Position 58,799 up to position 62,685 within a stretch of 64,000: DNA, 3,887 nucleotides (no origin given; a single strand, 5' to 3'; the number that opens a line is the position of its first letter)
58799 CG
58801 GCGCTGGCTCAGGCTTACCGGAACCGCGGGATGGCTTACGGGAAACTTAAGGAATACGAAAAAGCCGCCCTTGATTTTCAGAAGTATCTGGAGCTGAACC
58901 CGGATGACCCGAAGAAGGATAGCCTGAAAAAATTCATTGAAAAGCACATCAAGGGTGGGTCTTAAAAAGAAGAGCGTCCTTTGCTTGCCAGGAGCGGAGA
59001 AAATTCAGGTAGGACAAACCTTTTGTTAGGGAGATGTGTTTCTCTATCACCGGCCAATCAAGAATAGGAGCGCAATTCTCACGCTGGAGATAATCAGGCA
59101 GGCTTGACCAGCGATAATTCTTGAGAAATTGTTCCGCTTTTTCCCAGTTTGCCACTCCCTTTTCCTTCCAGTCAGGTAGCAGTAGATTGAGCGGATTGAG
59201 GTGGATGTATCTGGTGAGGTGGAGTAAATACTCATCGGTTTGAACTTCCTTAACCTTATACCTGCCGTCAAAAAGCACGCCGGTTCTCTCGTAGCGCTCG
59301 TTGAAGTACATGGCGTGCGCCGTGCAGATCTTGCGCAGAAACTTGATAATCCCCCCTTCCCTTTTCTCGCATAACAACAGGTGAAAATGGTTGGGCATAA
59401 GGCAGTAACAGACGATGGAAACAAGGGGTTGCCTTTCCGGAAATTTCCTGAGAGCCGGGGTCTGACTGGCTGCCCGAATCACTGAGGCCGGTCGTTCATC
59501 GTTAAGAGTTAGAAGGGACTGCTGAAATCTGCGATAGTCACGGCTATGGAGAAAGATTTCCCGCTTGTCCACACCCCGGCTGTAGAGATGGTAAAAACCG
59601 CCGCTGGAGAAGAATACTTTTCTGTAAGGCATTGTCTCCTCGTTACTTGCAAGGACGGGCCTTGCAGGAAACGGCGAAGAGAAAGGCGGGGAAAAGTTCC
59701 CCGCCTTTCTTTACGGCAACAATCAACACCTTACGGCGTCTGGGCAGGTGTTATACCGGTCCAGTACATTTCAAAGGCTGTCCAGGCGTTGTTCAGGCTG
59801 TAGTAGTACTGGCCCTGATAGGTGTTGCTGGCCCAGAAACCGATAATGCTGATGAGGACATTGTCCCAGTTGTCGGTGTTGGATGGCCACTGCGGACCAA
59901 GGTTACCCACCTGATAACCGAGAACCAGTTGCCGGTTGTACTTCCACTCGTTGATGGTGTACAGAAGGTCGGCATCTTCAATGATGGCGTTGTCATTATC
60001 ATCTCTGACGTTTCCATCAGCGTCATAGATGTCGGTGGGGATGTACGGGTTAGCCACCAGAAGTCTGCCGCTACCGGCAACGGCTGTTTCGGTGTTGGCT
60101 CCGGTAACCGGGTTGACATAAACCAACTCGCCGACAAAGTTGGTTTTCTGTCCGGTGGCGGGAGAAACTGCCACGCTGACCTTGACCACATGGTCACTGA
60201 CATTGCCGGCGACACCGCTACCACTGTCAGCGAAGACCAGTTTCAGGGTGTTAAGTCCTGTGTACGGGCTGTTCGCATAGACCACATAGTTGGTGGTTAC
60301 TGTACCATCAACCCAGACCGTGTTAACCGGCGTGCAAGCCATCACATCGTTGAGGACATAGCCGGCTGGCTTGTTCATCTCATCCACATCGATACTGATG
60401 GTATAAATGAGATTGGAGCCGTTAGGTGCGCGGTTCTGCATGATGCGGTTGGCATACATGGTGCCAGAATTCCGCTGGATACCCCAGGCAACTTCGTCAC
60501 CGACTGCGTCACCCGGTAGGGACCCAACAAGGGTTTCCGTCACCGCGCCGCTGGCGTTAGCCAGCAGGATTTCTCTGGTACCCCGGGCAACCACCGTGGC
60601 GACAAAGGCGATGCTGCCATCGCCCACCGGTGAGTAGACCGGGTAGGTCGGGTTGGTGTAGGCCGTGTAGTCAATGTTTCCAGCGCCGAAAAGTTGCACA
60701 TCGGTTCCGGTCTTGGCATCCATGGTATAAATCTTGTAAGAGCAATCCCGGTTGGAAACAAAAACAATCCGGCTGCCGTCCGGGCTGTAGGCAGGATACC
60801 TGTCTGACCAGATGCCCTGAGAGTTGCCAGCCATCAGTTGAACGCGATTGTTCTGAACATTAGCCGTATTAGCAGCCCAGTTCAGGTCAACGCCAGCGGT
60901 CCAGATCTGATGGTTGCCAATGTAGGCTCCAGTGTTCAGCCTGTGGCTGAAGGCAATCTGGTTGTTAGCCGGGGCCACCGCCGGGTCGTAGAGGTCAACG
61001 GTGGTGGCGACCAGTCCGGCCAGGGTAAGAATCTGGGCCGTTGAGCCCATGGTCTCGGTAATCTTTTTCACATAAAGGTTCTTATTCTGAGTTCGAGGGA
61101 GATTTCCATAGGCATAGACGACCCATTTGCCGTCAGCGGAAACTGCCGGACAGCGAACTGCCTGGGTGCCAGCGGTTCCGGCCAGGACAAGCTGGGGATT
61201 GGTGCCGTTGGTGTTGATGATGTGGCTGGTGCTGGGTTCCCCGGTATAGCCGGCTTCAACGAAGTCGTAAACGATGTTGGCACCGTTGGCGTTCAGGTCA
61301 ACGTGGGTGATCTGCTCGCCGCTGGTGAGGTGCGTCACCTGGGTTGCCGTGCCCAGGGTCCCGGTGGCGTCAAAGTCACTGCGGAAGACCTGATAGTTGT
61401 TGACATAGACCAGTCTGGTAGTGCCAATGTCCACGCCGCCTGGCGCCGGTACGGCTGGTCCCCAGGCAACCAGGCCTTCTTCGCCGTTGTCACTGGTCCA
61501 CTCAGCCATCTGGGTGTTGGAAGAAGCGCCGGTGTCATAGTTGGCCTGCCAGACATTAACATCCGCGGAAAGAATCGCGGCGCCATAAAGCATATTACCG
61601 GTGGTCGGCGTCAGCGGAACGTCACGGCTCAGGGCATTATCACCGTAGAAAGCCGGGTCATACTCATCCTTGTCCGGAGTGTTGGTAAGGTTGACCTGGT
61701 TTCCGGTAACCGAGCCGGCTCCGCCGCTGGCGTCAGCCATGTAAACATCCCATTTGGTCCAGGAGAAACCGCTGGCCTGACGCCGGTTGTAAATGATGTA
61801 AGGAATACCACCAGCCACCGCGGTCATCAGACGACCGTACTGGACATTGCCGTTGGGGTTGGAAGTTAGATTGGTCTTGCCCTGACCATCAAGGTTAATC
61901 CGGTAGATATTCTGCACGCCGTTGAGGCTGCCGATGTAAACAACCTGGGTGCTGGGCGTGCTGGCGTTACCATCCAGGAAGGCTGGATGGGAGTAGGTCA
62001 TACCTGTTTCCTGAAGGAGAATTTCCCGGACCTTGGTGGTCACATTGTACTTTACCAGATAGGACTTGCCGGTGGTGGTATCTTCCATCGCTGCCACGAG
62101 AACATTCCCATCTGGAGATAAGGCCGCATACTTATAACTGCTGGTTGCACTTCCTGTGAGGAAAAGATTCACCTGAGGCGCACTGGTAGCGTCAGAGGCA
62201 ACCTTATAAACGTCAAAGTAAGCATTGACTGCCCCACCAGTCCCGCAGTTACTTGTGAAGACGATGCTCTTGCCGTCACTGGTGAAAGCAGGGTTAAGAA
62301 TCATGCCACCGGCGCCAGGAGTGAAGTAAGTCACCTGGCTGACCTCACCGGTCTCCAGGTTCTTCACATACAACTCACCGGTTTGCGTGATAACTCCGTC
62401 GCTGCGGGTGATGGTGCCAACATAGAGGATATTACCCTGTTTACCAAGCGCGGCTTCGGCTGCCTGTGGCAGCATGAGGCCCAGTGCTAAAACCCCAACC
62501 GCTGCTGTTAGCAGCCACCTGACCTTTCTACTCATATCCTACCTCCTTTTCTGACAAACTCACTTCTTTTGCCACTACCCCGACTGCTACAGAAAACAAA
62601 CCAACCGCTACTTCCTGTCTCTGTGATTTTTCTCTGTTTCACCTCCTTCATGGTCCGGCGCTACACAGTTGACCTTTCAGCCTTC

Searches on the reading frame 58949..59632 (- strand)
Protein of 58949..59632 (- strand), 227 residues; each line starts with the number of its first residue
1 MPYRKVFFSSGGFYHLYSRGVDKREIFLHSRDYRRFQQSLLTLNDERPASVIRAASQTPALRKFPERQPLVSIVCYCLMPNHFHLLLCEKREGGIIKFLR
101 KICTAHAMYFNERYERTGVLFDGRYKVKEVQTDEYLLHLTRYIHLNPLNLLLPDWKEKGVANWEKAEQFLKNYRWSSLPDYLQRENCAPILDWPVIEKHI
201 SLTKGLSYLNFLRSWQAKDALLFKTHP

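Call 15: search_protein_families(library=pfam, proteins=[window:58949-59632:-], max_evalue=10)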
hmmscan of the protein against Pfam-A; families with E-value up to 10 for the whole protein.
window:58949-59632:- (227 aa): 1 family
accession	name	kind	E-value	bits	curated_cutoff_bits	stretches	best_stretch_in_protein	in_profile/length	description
PF01797.21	Y1_Tnp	-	1.1e-07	32.4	23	1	71-144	41-119/121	Transposase IS200 like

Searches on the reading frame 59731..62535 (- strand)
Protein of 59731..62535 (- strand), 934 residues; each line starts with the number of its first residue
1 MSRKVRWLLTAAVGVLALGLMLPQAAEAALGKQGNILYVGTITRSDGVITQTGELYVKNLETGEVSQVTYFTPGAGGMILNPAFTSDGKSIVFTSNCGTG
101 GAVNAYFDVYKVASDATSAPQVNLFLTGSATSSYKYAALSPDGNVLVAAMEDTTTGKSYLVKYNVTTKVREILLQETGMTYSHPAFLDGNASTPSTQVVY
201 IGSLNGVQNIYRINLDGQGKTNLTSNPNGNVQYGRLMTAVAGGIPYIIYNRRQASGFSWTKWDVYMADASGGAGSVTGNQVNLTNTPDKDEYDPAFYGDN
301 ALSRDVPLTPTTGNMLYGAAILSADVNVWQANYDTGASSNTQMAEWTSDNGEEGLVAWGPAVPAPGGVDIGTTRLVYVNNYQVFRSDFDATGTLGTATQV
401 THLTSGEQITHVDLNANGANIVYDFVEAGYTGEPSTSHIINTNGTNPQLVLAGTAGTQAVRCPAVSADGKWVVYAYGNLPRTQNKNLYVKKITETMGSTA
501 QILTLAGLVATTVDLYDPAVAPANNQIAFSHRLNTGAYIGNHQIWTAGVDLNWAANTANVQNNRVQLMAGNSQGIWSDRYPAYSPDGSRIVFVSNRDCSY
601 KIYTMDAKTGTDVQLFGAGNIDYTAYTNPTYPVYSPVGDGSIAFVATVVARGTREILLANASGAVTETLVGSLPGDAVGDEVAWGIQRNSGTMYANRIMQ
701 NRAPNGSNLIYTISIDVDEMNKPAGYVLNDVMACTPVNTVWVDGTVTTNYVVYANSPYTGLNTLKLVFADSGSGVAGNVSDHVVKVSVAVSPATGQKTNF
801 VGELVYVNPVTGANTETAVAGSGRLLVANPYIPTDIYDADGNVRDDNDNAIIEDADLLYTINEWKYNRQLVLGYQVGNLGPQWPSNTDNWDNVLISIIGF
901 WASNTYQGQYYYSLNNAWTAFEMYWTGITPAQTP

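Call 7: search_protein_families(library=pfam, proteins=[window:59731-62535:-], max_evalue=0.0001)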
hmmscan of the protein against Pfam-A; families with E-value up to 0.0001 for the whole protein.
window:59731-62535:- (934 aa): 1 family
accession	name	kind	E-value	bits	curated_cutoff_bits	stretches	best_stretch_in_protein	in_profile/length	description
PF07676.18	PD40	-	6.4e-17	61.5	20.9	1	571-603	6-37/38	WD40-like Beta Propeller Repeat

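Call 79: find_encoding_contigs(protein=window:59731-62535:-, flank=10000, max_places=4)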
Protein window:59731-62535:- (934 aa): 1 contig read that carries it; 1 place shown.
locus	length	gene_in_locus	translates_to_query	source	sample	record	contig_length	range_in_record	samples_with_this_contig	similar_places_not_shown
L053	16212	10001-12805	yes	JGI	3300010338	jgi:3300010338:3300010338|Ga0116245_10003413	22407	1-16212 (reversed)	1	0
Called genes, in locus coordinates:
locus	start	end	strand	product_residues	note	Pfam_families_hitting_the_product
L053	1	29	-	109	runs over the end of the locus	-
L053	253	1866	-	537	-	-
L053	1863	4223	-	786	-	-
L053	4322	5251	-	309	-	-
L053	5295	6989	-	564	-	PF01520:Amidase_3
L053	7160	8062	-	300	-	-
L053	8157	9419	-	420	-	-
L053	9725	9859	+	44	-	-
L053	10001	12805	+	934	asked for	PF26549:Tricorn_N (weak), PF07676:PD40 (weak)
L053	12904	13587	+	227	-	PF01797:Y1_Tnp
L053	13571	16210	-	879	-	?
